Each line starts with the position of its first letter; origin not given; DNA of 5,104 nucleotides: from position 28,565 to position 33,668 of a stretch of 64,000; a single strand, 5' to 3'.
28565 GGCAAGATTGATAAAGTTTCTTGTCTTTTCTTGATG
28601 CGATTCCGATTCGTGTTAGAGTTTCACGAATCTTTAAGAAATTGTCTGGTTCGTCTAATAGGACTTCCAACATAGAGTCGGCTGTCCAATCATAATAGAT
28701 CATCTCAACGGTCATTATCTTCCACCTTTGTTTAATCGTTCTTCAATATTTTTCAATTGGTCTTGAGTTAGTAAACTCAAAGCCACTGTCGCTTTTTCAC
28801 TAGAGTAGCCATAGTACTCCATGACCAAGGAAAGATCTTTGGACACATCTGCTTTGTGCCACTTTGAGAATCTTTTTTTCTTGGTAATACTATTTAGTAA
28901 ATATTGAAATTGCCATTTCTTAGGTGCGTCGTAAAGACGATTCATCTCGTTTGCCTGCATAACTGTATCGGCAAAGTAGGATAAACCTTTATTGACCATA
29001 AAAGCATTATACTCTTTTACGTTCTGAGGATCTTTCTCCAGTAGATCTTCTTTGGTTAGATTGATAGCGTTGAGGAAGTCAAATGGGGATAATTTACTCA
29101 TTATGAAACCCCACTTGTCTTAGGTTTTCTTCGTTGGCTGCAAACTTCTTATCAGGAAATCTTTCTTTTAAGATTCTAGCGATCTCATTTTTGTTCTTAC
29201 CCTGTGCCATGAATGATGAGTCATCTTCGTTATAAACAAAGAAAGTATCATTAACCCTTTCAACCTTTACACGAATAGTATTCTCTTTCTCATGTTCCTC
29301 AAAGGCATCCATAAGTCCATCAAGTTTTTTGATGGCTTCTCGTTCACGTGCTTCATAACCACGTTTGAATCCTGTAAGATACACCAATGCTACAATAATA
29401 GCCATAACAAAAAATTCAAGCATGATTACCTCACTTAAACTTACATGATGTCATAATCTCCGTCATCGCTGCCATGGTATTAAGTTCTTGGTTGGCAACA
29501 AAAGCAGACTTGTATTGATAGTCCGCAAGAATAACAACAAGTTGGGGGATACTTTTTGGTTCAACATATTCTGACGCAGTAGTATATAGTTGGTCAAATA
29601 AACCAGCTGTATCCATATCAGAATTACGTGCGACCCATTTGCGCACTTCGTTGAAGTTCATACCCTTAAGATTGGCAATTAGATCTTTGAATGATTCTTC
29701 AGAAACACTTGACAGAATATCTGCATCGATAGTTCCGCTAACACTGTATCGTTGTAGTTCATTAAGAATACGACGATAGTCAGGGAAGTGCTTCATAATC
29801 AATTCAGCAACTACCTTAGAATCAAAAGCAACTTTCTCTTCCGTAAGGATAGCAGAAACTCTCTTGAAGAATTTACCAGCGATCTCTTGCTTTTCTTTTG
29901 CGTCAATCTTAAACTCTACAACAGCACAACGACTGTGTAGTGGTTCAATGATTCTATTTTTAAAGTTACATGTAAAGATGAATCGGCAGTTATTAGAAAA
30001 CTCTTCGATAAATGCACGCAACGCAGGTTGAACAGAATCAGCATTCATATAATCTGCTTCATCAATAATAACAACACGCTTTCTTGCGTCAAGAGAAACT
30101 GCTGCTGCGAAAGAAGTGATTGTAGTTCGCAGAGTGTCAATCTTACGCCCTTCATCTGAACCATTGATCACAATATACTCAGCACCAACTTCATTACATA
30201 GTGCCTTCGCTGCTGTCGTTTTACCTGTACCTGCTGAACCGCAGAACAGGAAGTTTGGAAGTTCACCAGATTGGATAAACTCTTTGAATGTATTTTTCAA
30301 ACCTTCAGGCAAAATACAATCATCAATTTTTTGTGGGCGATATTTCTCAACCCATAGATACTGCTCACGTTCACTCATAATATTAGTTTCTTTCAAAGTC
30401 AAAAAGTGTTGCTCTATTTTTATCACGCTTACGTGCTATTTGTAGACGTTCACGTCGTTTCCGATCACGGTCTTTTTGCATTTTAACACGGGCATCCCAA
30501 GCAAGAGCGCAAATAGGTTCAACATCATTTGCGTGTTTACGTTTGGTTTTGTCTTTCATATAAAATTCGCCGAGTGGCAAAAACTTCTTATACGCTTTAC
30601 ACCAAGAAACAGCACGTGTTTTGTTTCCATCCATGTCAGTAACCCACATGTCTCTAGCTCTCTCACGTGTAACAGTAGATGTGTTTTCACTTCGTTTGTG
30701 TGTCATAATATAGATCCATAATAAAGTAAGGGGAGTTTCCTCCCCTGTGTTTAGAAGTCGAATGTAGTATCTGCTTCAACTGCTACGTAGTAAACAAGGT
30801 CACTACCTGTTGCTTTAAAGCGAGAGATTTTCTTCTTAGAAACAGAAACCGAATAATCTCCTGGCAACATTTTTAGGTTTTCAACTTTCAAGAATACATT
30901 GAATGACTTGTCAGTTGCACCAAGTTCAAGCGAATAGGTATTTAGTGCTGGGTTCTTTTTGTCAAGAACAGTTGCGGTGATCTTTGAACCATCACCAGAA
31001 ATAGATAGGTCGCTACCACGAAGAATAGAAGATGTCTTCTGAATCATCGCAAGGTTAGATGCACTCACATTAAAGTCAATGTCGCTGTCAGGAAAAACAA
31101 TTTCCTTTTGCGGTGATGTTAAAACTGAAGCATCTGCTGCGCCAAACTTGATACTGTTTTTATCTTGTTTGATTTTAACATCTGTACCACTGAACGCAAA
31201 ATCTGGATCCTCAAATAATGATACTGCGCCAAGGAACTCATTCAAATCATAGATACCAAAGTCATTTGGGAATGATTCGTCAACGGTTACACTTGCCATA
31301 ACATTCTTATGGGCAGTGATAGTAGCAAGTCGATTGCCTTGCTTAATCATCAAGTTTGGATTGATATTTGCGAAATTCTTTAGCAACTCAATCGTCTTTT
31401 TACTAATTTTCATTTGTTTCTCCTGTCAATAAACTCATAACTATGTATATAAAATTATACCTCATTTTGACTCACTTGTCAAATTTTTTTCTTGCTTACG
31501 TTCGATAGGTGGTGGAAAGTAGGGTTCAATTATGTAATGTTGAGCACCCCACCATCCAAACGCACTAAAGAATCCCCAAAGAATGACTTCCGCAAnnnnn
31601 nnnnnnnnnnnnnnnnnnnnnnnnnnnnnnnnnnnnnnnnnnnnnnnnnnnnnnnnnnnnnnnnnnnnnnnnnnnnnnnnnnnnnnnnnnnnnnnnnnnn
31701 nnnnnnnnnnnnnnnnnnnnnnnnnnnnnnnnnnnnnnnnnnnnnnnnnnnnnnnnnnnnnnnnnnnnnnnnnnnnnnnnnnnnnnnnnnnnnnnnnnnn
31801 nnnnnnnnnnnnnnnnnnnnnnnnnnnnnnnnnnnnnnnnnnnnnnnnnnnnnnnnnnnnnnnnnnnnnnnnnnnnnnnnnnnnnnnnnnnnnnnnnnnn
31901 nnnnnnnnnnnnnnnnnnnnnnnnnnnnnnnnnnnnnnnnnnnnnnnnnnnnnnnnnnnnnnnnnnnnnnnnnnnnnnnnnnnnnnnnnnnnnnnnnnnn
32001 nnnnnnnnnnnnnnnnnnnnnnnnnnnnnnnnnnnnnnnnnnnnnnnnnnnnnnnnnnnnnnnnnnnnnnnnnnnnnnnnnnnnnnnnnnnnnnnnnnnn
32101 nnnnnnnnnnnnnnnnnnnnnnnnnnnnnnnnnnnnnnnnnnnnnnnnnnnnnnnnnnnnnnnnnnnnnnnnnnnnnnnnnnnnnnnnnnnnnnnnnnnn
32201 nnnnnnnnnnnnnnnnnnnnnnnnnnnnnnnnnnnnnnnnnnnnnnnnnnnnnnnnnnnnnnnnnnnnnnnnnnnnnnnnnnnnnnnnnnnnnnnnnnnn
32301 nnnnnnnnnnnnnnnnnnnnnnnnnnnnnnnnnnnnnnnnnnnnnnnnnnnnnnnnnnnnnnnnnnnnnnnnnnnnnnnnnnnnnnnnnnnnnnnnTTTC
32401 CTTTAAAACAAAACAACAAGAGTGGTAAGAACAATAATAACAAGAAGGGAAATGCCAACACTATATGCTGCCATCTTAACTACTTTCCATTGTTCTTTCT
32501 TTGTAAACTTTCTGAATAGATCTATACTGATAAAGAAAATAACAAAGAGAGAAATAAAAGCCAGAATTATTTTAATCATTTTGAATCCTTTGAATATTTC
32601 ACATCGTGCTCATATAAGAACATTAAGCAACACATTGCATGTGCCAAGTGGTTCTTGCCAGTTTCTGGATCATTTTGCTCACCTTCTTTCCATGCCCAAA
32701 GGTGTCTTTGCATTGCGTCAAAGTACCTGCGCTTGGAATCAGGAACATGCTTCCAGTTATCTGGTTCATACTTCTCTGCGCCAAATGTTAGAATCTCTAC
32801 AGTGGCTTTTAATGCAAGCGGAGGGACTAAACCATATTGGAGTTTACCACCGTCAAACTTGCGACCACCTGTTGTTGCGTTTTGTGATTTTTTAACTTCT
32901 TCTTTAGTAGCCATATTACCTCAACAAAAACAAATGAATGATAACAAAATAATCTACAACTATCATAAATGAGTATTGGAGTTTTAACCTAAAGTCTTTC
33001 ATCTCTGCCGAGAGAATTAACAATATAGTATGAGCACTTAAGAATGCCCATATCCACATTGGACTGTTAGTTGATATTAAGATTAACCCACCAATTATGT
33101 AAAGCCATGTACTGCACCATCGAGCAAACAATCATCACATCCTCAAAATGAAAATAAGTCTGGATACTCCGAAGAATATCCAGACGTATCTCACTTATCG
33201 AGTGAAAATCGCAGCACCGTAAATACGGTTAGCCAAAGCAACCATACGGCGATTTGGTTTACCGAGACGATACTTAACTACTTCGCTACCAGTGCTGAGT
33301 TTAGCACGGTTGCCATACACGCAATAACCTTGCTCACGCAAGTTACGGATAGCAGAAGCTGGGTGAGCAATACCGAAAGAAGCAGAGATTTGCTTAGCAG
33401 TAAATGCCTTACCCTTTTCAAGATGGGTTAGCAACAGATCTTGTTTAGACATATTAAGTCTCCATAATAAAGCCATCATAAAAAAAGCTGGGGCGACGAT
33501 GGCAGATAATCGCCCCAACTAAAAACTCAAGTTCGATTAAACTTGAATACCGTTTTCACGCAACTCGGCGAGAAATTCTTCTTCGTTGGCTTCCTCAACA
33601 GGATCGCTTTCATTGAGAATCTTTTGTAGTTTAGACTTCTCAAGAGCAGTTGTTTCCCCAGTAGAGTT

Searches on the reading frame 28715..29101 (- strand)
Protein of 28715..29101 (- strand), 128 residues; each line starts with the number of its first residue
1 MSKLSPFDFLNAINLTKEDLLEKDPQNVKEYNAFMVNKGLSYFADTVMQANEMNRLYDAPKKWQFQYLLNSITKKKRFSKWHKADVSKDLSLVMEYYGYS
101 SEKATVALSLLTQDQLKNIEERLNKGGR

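Call 16: search_protein_families(library=phrogs, proteins=[window:28715-29101:-], max_evalue=0.01)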
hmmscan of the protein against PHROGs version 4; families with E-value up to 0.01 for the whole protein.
window:28715-29101:- (128 aa): 2 families
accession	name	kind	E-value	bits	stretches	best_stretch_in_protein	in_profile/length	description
phrog_225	-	DNA, RNA and nucleotide metabolism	1.2e-42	146.6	1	3-126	20-145/160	clamp loader of DNA polymerase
phrog_30971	-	DNA, RNA and nucleotide metabolism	2.7e-23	83.1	1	48-127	1-80/82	clamp loader of DNA polymerase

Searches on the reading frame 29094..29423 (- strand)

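Call 16: search_protein_families(library=phrogs, proteins=[window:29094-29423:-], max_evalue=0.01)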
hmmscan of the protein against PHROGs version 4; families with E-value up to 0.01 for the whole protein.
window:29094-29423:- (109 aa): 0 families

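Call 30: search_protein_families(library=pfam, proteins=[window:29094-29423:-], max_evalue=1)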
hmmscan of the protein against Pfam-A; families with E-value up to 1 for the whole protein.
window:29094-29423:- (109 aa): 1 family
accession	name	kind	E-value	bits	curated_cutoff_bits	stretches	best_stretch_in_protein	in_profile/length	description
PF12459.13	DltX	-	0.56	10.2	25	0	5-20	16-31/43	D-Ala-teichoic acid biosynthesis protein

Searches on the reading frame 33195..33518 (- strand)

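Call 30: search_protein_families(library=pfam, proteins=[window:33195-33518:-], max_evalue=1)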
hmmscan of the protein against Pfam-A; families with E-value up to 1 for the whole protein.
window:33195-33518:- (107 aa): 2 families
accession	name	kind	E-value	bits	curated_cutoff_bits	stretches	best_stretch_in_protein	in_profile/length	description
PF14090.12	HTH_39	-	2.6e-07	30.8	21.3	1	26-86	3-68/70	Winged helix-turn-helix domain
PF13338.12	AbiEi_4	-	0.034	14.7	25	1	29-64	3-36/49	Transcriptional regulator, AbiEi antitoxin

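Call 31: search_protein_families(library=phrogs, proteins=[window:33195-33518:-], max_evalue=0.01)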
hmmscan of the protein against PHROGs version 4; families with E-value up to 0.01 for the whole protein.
window:33195-33518:- (107 aa): 2 families
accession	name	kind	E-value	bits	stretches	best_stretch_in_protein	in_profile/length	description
phrog_4973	-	unknown function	2.4e-11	44.8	1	22-101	66-146/149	-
phrog_6424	-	unknown function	0.00054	21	1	23-75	65-118/134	-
